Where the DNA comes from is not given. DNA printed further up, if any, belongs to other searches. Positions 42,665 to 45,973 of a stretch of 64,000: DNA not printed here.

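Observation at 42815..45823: Three-module outer-membrane protein: HExxH zinc-peptidase-like head, TolB/PD40 propeller, Omp85-like barrel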

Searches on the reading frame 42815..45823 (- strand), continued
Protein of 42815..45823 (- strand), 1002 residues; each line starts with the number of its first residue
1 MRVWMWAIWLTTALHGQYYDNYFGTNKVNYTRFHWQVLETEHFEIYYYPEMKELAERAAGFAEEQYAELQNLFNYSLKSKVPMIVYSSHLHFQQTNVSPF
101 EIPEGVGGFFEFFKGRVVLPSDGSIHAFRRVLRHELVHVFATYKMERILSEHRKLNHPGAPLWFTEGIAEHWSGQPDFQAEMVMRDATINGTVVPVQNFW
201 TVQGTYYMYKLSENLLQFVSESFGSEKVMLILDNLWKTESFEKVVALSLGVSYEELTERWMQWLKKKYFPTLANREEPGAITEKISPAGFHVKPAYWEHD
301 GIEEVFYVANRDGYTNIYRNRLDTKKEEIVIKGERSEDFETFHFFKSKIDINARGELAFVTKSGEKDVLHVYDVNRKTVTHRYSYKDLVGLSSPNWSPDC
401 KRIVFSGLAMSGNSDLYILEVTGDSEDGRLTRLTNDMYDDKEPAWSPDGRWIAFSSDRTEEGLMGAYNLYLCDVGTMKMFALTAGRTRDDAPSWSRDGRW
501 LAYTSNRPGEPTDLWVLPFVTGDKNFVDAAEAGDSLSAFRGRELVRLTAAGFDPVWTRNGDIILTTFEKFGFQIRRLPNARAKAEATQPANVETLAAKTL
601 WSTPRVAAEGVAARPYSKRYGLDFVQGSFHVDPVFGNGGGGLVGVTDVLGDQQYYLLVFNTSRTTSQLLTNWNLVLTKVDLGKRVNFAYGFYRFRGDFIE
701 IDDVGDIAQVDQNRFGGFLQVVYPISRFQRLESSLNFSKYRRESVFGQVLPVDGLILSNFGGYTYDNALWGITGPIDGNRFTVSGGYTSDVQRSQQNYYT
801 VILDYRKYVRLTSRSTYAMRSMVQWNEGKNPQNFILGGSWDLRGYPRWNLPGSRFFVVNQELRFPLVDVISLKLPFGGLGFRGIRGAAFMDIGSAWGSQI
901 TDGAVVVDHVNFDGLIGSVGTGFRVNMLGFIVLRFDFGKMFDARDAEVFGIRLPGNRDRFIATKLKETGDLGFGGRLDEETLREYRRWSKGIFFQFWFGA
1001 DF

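Call 6: find_homologous_proteins(query=window:42815-45823:-, max_evalue=0.00001)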
Query window:42815-45823:- (1002 aa): 4318 proteins with E <= 0.00001 among 8000 candidates; the best 120 are listed.
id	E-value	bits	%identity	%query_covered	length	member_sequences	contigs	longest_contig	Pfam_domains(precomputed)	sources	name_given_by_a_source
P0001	0.0e+0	2320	99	100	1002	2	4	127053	PF26549.1,PF00930.28,PF26550.2,PF07676.19,PF13485.12,PF01103.30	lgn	-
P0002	0.0e+0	1839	76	98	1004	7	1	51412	PF25174.2,PF26549.1,PF00930.28,PF26550.2,PF07676.19,PF13485.12,PF01103.30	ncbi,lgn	-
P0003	0.0e+0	1512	63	100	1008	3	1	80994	PF25174.2,PF26549.1,PF00930.28,PF26550.2,PF07676.19,PF13485.12,PF01103.30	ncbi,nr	ncbi:BamA/TamA family outer membrane protein [bacterium]|nr:BamA/TamA family outer membrane protein 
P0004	0.0e+0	1494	64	98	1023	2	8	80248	PF26549.1,PF00930.28,PF26550.2,PF07676.19,PF13485.12,PF01103.30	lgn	-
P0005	0.0e+0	1486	62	99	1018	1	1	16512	PF25174.2,PF26549.1,PF00930.28,PF26550.2,PF07676.19,PF01103.30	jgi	jgi:Tol biopolymer transport system component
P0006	0.0e+0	1478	61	100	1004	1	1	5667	PF26549.1,PF00930.28,PF26550.2,PF07676.19,PF13485.12,PF01103.30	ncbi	-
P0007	0.0e+0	1475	62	100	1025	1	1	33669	PF25174.2,PF26549.1,PF00930.28,PF26550.2,PF07676.19,PF01103.30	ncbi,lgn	-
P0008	0.0e+0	1466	62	99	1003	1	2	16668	PF26549.1,PF26550.2,PF07676.19,PF13485.12,PF01103.30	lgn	-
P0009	0.0e+0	1458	61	100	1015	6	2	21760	PF26549.1,PF00930.28,PF26550.2,PF07676.19,PF13485.12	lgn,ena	-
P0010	0.0e+0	1457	60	99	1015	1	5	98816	PF25174.2,PF26549.1,PF00930.28,PF26550.2,PF07676.19,PF13485.12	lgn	-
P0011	0.0e+0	1455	60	99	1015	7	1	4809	PF26549.1,PF00930.28,PF26550.2,PF07676.19,PF13485.12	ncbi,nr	ncbi:PD40 domain-containing protein [bacterium]|nr:PD40 domain-containing protein [bacterium]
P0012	0.0e+0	1454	61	99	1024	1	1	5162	PF26549.1,PF00930.28,PF26550.2,PF07676.19,PF13485.12,PF01103.30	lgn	-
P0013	0.0e+0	1440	60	100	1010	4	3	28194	PF26549.1,PF26550.2,PF07676.19,PF13485.12,PF01103.30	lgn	-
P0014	0.0e+0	1431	59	100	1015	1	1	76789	PF26549.1,PF00930.28,PF26550.2,PF07676.19,PF13485.12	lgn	-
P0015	0.0e+0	1415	59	99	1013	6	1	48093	PF26549.1,PF26550.2,PF07676.19,PF13485.12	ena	-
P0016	0.0e+0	1409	59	100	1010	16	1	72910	PF25174.2,PF26549.1,PF00930.28,PF26550.2,PF07676.19,PF13485.12,PF01103.30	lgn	-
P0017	0.0e+0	1407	58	100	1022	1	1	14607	PF26549.1,PF26550.2,PF07676.19,PF13485.12,PF01103.30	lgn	-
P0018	0.0e+0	1291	54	100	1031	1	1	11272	PF26549.1,PF26550.2,PF07676.19,PF13485.12,PF01103.30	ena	-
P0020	6.4e-282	956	46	94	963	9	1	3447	PF25174.2,PF26549.1,PF00930.28,PF26550.2,PF07676.19,PF13485.12,PF01103.30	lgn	-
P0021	7.7e-278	943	46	92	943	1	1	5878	PF25174.2,PF26549.1,PF00930.28,PF26550.2,PF07676.19,PF13485.12,PF01103.30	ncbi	-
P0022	8.6e-278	943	46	92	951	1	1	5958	PF25174.2,PF26549.1,PF00930.28,PF26550.2,PF07676.19,PF13485.12,PF01103.30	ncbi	-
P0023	2.6e-276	938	45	94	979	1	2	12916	PF25174.2,PF26549.1,PF00930.28,PF26550.2,PF07676.19,PF13485.12,PF01103.30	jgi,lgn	jgi:hypothetical protein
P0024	1.1e-275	936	46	92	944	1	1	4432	PF25174.2,PF26549.1,PF00930.28,PF26550.2,PF07676.19,PF13485.12,PF01103.30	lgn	-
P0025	1.3e-275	935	46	94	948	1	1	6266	PF25174.2,PF26549.1,PF00930.28,PF26550.2,PF07676.19,PF13485.12,PF01103.30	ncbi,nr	ncbi:MAG: PD40 domain-containing protein [Ignavibacteriales bacterium]|nr:PD40 domain-containing pro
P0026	2.5e-275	934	44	98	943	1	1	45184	PF25174.2,PF26549.1,PF00930.28,PF26550.2,PF07676.19,PF13485.12,PF01103.30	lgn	-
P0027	6.3e-275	933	46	93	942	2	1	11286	PF25174.2,PF26549.1,PF00930.28,PF26550.2,PF07676.19,PF13485.12,PF01103.30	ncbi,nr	ncbi:MAG: hypothetical protein EPO24_01660 [Bacteroidetes bacterium]|nr:MAG: hypothetical protein EP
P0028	8.6e-275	933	44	99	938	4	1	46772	PF25174.2,PF26549.1,PF00930.28,PF26550.2,PF07676.19,PF13485.12,PF01103.30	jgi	-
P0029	8.6e-275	933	46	92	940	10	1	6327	PF25174.2,PF26549.1,PF00930.28,PF26550.2,PF07676.19,PF13485.12,PF01103.30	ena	-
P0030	1.1e-274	932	46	92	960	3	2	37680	PF26549.1,PF00930.28,PF26550.2,PF07676.19,PF13485.12,PF01103.30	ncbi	ncbi:MAG: BamA/TamA family outer membrane protein [Bacteroidota bacterium]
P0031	2.4e-274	931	44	99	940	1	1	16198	PF25174.2,PF26549.1,PF00930.28,PF26550.2,PF07676.19,PF13485.12,PF01103.30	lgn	-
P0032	2.8e-274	931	46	93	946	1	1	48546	PF25174.2,PF26549.1,PF00930.28,PF26550.2,PF07676.19,PF13485.12,PF01103.30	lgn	-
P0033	3.9e-274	930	46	92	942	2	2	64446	PF25174.2,PF26549.1,PF00930.28,PF26550.2,PF07676.19,PF13485.12,PF01103.30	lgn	-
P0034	4.2e-274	930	44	94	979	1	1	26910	PF25174.2,PF26549.1,PF00930.28,PF26550.2,PF07676.19,PF13485.12,PF01103.30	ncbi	-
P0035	7.0e-274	930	45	98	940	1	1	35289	PF25174.2,PF26549.1,PF00930.28,PF26550.2,PF07676.19,PF13485.12,PF01103.30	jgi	jgi:Tol biopolymer transport system component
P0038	3.8e-273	927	44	99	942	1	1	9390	PF25174.2,PF26549.1,PF00930.28,PF26550.2,PF07676.19,PF13485.12,PF01103.30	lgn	-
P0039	5.5e-273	927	46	93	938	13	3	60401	PF25174.2,PF26549.1,PF00930.28,PF26550.2,PF07676.19,PF13485.12,PF01103.30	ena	-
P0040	6.2e-273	927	44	99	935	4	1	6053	PF25174.2,PF26549.1,PF00930.28,PF26550.2,PF05299.19,PF07676.19,PF13485.12,PF01103.30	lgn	-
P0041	7.3e-273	926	44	99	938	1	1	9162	PF25174.2,PF26549.1,PF00930.28,PF26550.2,PF07676.19,PF13485.12,PF01103.30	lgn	-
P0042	7.9e-273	926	44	99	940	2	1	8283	PF25174.2,PF26549.1,PF00930.28,PF26550.2,PF07676.19,PF13485.12,PF01103.30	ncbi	-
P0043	9.0e-273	926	45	93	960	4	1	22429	PF25174.2,PF26549.1,PF00930.28,PF26550.2,PF07676.19,PF13485.12,PF01103.30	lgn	-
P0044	9.6e-273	926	45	98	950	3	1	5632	PF26549.1,PF00930.28,PF26550.2,PF07676.19,PF13485.12,PF01103.30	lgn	-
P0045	1.0e-272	926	46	92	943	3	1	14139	PF25174.2,PF26549.1,PF00930.28,PF26550.2,PF07676.19,PF13485.12,PF01103.30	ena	-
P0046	1.4e-272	925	46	92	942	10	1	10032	PF25174.2,PF26549.1,PF00930.28,PF26550.2,PF07676.19,PF13485.12,PF01103.30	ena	-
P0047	1.6e-272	925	46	92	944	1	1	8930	PF25174.2,PF26549.1,PF00930.28,PF26550.2,PF07676.19,PF13485.12,PF01103.30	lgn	-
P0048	2.0e-272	925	46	92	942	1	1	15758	PF25174.2,PF26549.1,PF00930.28,PF26550.2,PF07676.19,PF13485.12,PF01103.30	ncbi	-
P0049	2.2e-272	925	45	93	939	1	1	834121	PF25174.2,PF26549.1,PF26550.2,PF07676.19,PF13485.12,PF01103.30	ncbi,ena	-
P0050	5.5e-272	923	44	100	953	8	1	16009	PF26549.1,PF00930.28,PF26550.2,PF07676.19,PF13485.12,PF01103.30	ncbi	-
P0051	9.5e-272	923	44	98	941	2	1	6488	PF25174.2,PF26549.1,PF00930.28,PF26550.2,PF07676.19,PF13485.12,PF01103.30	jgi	jgi:hypothetical protein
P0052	1.3e-271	922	43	99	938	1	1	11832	PF25174.2,PF26549.1,PF00930.28,PF26550.2,PF07676.19,PF13485.12,PF01103.30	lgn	-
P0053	2.4e-271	921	45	92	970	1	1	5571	PF26549.1,PF00930.28,PF26550.2,PF07676.19,PF13485.12,PF01103.30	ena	-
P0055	3.0e-271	921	45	92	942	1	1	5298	PF25174.2,PF26549.1,PF00930.28,PF26550.2,PF07676.19,PF13485.12,PF01103.30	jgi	jgi:hypothetical protein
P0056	3.6e-271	921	44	98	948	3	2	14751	PF25174.2,PF26549.1,PF00930.28,PF26550.2,PF07676.19,PF13485.12,PF01103.30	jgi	jgi:hypothetical protein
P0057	4.6e-271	920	46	94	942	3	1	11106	PF25174.2,PF26549.1,PF00930.28,PF26550.2,PF07676.19,PF13485.12,PF01103.30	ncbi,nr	ncbi:MAG: PD40 domain-containing protein [Ignavibacteriae bacterium]|nr:PD40 domain-containing prote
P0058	4.8e-271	920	44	98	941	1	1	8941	PF25174.2,PF26549.1,PF00930.28,PF26550.2,PF07676.19,PF13485.12,PF01103.30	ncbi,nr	ncbi:MAG: PD40 domain-containing protein [Ignavibacteriae bacterium]|nr:PD40 domain-containing prote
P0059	5.3e-271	920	46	88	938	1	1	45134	PF25174.2,PF26549.1,PF00930.28,PF26550.2,PF07676.19,PF13485.12,PF01103.30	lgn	-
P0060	6.9e-271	920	44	98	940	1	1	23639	PF25174.2,PF26549.1,PF00930.28,PF26550.2,PF07676.19,PF13485.12,PF01103.30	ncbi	-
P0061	8.1e-271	919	44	100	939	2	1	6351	PF25174.2,PF26549.1,PF00930.28,PF26550.2,PF07676.19,PF13485.12,PF01103.30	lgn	-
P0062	1.8e-270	918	44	100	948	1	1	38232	PF25174.2,PF26549.1,PF26550.2,PF07676.19,PF13485.12,PF01103.30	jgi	jgi:hypothetical protein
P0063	2.1e-270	918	45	93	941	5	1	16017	PF25174.2,PF26549.1,PF00930.28,PF26550.2,PF07676.19,PF13485.12,PF01103.30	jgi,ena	-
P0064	3.1e-270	918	46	88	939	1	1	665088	PF25174.2,PF26549.1,PF26550.2,PF07676.19,PF13485.12,PF01103.30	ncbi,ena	-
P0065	3.1e-270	918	45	93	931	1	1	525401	PF25174.2,PF26549.1,PF00930.28,PF26550.2,PF07676.19,PF13485.12,PF01103.30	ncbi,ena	-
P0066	3.2e-270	918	45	92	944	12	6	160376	PF25174.2,PF26549.1,PF26550.2,PF07676.19,PF13485.12,PF01103.30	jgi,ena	jgi:Tol biopolymer transport system component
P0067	3.5e-270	917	46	92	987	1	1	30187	PF25174.2,PF26549.1,PF00930.28,PF26550.2,PF07676.19,PF13485.12,PF01103.30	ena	-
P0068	7.9e-270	916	44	94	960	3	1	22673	PF26549.1,PF00930.28,PF26550.2,PF07676.19,PF13485.12,PF01103.30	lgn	-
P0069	8.1e-270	916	45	92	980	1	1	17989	PF25174.2,PF26549.1,PF00930.28,PF26550.2,PF07676.19,PF13485.12,PF01103.30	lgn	-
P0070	8.7e-270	916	46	92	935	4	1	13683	PF25174.2,PF26549.1,PF00930.28,PF26550.2,PF07676.19,PF13485.12,PF01103.30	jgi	jgi:hypothetical protein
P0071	9.8e-270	916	45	92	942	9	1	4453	PF25174.2,PF26549.1,PF00930.28,PF26550.2,PF07676.19,PF13485.12,PF01103.30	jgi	-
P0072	1.0e-269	916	45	93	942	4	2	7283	PF25174.2,PF26549.1,PF00930.28,PF26550.2,PF07676.19,PF13485.12,PF01103.30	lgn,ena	-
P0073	1.1e-269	916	44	99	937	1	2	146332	PF25174.2,PF26549.1,PF00930.28,PF26550.2,PF07676.19,PF01103.30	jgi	jgi:Tol biopolymer transport system component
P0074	1.2e-269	916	45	92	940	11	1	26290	PF26549.1,PF00930.28,PF26550.2,PF07676.19,PF13485.12,PF01103.30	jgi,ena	-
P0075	1.4e-269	915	43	100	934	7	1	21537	PF25174.2,PF26549.1,PF00930.28,PF26550.2,PF07676.19,PF13485.12,PF01103.30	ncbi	-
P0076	1.4e-269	915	44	93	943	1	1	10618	PF25174.2,PF26549.1,PF00930.28,PF26550.2,PF07676.19,PF13485.12,PF01103.30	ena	-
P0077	3.0e-269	914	44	93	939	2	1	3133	PF25174.2,PF26549.1,PF26550.2,PF07676.19,PF13485.12,PF01103.30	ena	-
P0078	3.0e-269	914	45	92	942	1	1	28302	PF25174.2,PF26549.1,PF00930.28,PF26550.2,PF07676.19,PF13485.12,PF01103.30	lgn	-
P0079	3.6e-269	914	43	98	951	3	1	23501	PF26549.1,PF00930.28,PF26550.2,PF07676.19,PF13485.12,PF01103.30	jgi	jgi:hypothetical protein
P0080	4.5e-269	914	43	93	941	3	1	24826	PF26549.1,PF00930.28,PF26550.2,PF07676.19,PF13485.12,PF01103.30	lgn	-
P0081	4.6e-269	914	45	92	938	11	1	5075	PF25174.2,PF26549.1,PF00930.28,PF26550.2,PF07676.19,PF13485.12,PF01103.30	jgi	-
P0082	4.7e-269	914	46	93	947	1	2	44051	PF25174.2,PF26549.1,PF00930.28,PF26550.2,PF07676.19,PF13485.12,PF01103.30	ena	-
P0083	4.7e-269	914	45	92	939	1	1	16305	PF25174.2,PF26549.1,PF00930.28,PF26550.2,PF07676.19,PF13485.12,PF01103.30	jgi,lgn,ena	-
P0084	5.3e-269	913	46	92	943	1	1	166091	PF25174.2,PF26549.1,PF00930.28,PF26550.2,PF07676.19,PF13485.12,PF01103.30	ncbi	ncbi:MAG: BamA/TamA family outer membrane protein [Bacteroidota bacterium]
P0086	6.2e-269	913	44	98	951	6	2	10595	PF26549.1,PF00930.28,PF26550.2,PF07676.19,PF13485.12,PF01103.30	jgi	jgi:hypothetical protein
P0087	6.6e-269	913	45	92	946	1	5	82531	PF25174.2,PF26549.1,PF00930.28,PF26550.2,PF07676.19,PF13485.12,PF01103.30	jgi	jgi:hypothetical protein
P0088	8.6e-269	913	45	92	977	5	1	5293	PF25174.2,PF26549.1,PF00930.28,PF26550.2,PF07676.19,PF13485.12,PF01103.30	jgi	jgi:hypothetical protein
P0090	9.4e-269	913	43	100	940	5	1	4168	PF25174.2,PF26549.1,PF00930.28,PF26550.2,PF07676.19,PF13485.12,PF01103.30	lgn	-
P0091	1.4e-268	912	43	99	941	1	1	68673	PF26549.1,PF00930.28,PF26550.2,PF07676.19,PF13485.12,PF01103.30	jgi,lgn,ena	-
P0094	1.5e-268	912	45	92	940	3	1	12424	PF25174.2,PF26549.1,PF00930.28,PF26550.2,PF07676.19,PF13485.12,PF01103.30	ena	-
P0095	1.5e-268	912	43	99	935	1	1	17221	PF25174.2,PF26549.1,PF00930.28,PF26550.2,PF07676.19,PF13485.12,PF01103.30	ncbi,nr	ncbi:MAG: PD40 domain-containing protein [Ignavibacteriales bacterium]|nr:PD40 domain-containing pro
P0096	1.7e-268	912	45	92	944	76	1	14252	PF26549.1,PF00930.28,PF26550.2,PF07676.19,PF13485.12,PF01103.30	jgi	-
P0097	1.8e-268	912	46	92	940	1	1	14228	PF25174.2,PF26549.1,PF00930.28,PF26550.2,PF07676.19,PF13485.12,PF01103.30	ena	-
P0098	2.2e-268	911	45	92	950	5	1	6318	PF26549.1,PF26550.2,PF07676.19,PF13485.12,PF01103.30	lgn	-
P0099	2.3e-268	911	44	98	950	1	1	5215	PF26549.1,PF26550.2,PF07676.19,PF13485.12,PF01103.30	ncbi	-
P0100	2.7e-268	911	44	98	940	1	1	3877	PF25174.2,PF26549.1,PF00930.28,PF26550.2,PF07676.19,PF13485.12,PF01103.30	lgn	-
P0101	2.8e-268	911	45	92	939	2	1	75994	PF25174.2,PF26549.1,PF26550.2,PF07676.19,PF13485.12,PF01103.30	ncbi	ncbi:MAG: BamA/TamA family outer membrane protein [Bacteroidota bacterium]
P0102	3.3e-268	911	43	100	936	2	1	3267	PF25174.2,PF26549.1,PF00930.28,PF26550.2,PF07676.19,PF13485.12,PF01103.30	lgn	-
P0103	3.3e-268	911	44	99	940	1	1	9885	PF25174.2,PF26549.1,PF00930.28,PF26550.2,PF07676.19,PF13485.12,PF01103.30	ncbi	-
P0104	4.1e-268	911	45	93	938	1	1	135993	PF25174.2,PF26549.1,PF00930.28,PF26550.2,PF07676.19,PF13485.12,PF01103.30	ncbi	-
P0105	4.1e-268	911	46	92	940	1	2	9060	PF25174.2,PF26549.1,PF00930.28,PF26550.2,PF07676.19,PF13485.12,PF01103.30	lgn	-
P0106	4.6e-268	910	44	99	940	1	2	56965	PF25174.2,PF26549.1,PF00930.28,PF26550.2,PF07676.19,PF13485.12,PF01103.30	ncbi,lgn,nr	ncbi:MAG: PD40 domain-containing protein [Ignavibacteriales bacterium]|nr:PD40 domain-containing pro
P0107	5.0e-268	910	43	99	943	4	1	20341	PF25174.2,PF26549.1,PF00930.28,PF26550.2,PF07676.19,PF13485.12,PF01103.30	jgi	-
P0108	5.0e-268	910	44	99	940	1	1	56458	PF25174.2,PF26549.1,PF00930.28,PF26550.2,PF07676.19,PF13485.12,PF01103.30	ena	-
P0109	5.5e-268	910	45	92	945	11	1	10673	PF25174.2,PF26549.1,PF00930.28,PF26550.2,PF07676.19,PF13485.12,PF01103.30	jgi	jgi:hypothetical protein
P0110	5.6e-268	910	46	92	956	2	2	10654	PF25174.2,PF26549.1,PF00930.28,PF26550.2,PF07676.19,PF13485.12,PF01103.30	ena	-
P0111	5.7e-268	910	44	92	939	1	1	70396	PF25174.2,PF26549.1,PF00930.28,PF26550.2,PF07676.19,PF13485.12,PF01103.30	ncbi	ncbi:MAG: BamA/TamA family outer membrane protein [Bacteroidota bacterium]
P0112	5.8e-268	910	44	98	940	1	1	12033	PF26549.1,PF00930.28,PF26550.2,PF07676.19,PF13485.12,PF01103.30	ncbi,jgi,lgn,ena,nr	ncbi:MAG: BamA/TamA family outer membrane protein [Ignavibacteria bacterium]|nr:BamA/TamA family out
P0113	6.4e-268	910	45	92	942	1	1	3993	PF26549.1,PF26550.2,PF07676.19,PF13485.12,PF01103.30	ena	-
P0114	6.8e-268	910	45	92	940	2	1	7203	PF25174.2,PF26549.1,PF00930.28,PF26550.2,PF07676.19,PF13485.12,PF01103.30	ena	-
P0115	7.5e-268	910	45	93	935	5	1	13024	PF25174.2,PF26549.1,PF00930.28,PF26550.2,PF07676.19,PF13485.12,PF01103.30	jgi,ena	-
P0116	9.7e-268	909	45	93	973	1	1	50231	PF26549.1,PF26550.2,PF07676.19,PF13485.12,PF01103.30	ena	-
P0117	1.0e-267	909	45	93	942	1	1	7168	PF25174.2,PF26549.1,PF26550.2,PF07676.19,PF13485.12,PF01103.30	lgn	-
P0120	1.3e-267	909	44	93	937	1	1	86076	PF25174.2,PF26549.1,PF00930.28,PF26550.2,PF07676.19,PF13485.12,PF01103.30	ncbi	-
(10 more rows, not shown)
